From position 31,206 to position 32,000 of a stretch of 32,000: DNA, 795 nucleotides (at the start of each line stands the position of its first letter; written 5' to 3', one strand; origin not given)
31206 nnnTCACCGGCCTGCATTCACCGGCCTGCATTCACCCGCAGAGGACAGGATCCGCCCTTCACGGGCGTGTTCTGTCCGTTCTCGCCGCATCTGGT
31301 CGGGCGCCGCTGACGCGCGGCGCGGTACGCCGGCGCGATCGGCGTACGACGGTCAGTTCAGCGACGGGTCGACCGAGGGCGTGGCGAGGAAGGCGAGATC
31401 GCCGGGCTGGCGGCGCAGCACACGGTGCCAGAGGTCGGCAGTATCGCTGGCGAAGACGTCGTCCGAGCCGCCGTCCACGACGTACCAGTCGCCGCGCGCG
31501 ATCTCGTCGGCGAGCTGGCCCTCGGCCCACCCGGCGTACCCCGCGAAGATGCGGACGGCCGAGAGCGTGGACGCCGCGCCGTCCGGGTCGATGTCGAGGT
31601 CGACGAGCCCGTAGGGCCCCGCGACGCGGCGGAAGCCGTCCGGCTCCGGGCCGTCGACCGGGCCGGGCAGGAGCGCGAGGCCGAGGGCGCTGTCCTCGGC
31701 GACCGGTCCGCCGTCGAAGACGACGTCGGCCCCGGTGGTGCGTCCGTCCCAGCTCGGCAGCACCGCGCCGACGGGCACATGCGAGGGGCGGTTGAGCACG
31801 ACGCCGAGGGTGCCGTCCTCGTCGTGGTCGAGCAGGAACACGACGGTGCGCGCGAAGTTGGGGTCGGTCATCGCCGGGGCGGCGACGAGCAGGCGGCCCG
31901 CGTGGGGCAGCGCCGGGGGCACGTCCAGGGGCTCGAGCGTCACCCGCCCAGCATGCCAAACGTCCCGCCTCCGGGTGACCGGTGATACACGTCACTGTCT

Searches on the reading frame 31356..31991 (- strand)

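Call 24: search_protein_families(library=pfam, proteins=[window:31356-31991:-])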
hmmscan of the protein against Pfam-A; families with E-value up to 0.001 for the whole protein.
window:31356-31991:- (212 aa): 1 family
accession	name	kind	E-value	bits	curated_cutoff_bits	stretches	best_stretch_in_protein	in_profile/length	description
PF02622.21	DUF179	-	1.2e-33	116.8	27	1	39-194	1-155/157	AlgH-like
